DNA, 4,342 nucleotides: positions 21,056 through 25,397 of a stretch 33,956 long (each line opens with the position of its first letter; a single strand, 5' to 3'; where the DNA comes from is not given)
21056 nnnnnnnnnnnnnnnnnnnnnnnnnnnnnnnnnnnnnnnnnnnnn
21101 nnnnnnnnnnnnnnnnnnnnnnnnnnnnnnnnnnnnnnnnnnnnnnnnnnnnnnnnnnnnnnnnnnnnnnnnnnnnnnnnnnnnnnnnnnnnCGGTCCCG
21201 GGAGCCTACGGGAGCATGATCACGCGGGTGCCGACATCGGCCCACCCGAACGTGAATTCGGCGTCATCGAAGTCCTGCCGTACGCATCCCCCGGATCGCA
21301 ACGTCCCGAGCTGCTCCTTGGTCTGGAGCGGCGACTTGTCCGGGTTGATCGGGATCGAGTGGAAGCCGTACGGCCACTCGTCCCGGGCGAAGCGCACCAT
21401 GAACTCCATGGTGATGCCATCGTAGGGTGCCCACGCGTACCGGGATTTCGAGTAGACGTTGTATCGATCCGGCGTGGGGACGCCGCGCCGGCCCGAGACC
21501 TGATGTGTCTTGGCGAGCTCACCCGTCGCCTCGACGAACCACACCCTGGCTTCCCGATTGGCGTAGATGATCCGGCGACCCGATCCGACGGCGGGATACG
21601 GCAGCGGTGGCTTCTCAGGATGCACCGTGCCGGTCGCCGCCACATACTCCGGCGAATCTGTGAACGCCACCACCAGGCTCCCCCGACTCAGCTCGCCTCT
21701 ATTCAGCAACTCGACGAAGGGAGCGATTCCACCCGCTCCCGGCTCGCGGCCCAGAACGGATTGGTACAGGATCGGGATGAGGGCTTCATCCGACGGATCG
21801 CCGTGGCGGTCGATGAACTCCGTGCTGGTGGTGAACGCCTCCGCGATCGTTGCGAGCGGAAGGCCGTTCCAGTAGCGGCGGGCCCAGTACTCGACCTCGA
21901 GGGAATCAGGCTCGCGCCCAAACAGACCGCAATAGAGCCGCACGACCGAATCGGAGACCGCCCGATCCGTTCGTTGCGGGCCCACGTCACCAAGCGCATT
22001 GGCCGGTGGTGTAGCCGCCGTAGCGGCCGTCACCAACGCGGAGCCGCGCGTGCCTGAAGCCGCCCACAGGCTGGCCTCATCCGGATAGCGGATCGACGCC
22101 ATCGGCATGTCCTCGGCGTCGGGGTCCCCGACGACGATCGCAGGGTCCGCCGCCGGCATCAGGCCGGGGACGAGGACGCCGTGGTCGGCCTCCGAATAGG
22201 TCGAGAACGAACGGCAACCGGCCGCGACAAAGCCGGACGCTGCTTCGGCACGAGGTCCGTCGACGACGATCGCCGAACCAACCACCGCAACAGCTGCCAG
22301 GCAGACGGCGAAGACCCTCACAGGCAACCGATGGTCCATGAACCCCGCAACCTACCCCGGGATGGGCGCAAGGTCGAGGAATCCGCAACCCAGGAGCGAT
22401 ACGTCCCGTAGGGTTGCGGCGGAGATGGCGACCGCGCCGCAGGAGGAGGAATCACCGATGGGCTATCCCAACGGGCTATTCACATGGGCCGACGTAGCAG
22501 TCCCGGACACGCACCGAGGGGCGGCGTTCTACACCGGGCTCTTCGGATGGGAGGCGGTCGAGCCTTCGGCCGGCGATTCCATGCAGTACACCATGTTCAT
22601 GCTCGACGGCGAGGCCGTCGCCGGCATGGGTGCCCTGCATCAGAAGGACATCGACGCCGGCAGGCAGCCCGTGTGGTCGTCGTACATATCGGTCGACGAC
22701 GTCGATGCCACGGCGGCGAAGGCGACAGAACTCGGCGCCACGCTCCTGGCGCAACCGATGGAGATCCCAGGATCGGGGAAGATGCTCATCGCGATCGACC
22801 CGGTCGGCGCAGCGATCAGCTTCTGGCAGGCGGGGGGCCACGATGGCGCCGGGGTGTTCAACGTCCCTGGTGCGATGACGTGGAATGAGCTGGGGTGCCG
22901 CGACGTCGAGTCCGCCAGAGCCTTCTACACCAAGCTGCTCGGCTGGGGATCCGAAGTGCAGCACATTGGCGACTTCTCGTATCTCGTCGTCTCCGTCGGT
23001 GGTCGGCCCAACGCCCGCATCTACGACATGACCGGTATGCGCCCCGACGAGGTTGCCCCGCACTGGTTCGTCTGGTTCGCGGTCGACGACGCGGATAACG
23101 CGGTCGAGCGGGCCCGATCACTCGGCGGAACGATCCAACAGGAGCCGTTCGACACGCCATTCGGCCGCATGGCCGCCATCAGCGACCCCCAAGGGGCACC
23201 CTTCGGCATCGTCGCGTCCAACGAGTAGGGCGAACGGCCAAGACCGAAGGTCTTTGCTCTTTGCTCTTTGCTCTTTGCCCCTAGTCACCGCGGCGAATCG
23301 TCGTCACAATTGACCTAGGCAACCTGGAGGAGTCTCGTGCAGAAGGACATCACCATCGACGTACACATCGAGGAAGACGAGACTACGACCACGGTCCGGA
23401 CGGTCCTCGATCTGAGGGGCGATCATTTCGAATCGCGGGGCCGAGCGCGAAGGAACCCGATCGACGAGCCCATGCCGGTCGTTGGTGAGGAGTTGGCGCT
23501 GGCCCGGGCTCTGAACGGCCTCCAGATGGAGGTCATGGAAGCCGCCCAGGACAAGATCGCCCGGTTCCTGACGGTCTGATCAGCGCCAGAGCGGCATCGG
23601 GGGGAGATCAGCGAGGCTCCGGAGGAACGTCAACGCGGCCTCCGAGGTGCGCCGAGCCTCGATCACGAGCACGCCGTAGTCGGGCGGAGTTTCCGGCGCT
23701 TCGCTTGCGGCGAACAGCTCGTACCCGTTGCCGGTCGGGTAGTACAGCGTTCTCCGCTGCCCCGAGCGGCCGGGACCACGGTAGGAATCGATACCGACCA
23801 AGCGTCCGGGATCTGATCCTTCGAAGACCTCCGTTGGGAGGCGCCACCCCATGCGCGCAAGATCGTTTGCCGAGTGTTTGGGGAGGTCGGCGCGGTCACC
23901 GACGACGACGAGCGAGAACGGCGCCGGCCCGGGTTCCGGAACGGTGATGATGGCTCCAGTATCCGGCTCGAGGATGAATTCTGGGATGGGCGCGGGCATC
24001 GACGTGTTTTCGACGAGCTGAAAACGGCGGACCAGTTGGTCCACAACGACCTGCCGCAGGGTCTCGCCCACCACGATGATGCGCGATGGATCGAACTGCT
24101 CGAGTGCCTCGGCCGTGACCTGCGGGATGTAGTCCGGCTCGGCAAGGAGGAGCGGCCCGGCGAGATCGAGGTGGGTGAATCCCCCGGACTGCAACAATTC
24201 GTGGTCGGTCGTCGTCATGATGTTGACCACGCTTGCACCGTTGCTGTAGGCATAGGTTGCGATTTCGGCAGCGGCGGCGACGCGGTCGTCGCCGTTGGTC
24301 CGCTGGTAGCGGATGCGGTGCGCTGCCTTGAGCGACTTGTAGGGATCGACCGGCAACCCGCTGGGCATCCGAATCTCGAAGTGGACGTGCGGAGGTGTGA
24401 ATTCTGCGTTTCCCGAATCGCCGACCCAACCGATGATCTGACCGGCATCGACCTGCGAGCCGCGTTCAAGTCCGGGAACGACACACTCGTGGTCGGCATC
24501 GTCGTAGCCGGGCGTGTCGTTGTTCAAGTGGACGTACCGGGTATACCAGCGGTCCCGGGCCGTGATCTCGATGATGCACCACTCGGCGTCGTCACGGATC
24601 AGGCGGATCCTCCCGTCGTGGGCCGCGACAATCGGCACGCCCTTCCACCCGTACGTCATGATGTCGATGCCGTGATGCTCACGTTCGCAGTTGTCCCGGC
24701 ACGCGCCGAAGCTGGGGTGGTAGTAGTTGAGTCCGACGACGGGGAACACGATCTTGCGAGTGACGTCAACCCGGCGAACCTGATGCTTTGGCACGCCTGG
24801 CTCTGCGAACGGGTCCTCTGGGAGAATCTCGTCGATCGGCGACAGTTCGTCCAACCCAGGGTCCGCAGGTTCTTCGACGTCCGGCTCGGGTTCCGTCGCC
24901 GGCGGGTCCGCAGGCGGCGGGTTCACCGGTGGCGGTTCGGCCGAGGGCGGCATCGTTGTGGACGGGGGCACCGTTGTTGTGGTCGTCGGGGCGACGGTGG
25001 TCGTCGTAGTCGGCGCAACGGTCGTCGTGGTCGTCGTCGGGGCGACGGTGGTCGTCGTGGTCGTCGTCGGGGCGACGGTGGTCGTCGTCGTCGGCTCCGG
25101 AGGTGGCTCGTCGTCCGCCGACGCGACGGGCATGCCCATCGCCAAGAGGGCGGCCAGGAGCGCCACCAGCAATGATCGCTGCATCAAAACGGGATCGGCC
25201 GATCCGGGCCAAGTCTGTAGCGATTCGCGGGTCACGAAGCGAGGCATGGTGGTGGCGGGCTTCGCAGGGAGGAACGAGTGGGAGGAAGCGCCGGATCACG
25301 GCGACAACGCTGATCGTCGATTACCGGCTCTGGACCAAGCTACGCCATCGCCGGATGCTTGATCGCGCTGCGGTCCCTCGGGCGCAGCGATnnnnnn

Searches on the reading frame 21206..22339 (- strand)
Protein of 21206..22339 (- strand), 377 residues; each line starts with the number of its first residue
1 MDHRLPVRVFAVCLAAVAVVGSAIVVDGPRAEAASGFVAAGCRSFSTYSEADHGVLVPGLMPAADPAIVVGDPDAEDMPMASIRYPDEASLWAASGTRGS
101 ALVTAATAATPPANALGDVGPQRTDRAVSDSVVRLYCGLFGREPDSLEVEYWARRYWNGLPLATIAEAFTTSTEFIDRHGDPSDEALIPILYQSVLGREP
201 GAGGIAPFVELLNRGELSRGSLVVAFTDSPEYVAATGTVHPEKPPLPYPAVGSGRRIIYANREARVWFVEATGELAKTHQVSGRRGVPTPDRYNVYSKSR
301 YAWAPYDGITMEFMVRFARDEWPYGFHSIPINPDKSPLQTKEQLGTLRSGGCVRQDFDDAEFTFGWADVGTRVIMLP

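Call 40: search_protein_families(library=pfam, proteins=[window:21206-22339:-], max_evalue=0.0001)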
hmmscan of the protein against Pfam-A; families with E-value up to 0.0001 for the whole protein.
window:21206-22339:- (377 aa): 2 families
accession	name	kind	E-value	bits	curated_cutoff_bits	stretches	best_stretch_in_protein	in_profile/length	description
PF13946.11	DUF4214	-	1.2e-19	70.5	23.2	2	166-234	1-70/72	Domain of unknown function (DUF4214)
PF03734.19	YkuD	-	7.7e-07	30.2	23.4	1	256-374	2-145/146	L,D-transpeptidase catalytic domain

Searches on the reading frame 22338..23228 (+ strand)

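Call 40: search_protein_families(library=pfam, proteins=[window:22338-23228:+], max_evalue=0.0001)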
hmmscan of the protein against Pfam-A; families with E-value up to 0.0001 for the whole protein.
window:22338-23228:+ (296 aa): 4 families
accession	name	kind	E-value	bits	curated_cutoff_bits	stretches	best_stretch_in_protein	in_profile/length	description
PF00903.31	Glyoxalase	-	3.1e-23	82.9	20.6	2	185-287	7-117/121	Glyoxalase/Bleomycin resistance protein/Dioxygenase superfamily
PF18029.7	Glyoxalase_6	-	3.8e-18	66.5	23.6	2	186-291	5-105/106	Glyoxalase-like domain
PF22677.2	Ble-like_N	-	7.8e-07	29.2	24.5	0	181-203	3-25/41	Bleomycin resistance protein-like N-terminal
PF13669.12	Glyoxalase_4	-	1.5e-05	25.6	27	0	53-143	5-100/109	Glyoxalase/Bleomycin resistance protein/Dioxygenase superfamily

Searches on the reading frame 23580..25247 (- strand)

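Call 40: search_protein_families(library=pfam, proteins=[window:23580-25247:-], max_evalue=0.0001)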
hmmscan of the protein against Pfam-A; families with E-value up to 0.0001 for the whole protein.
window:23580-25247:- (555 aa): 1 family
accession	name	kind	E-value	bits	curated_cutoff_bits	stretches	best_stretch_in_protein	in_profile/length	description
PF01551.29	Peptidase_M23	-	1.2e-12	48.3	28.7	1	190-302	2-96/96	Peptidase family M23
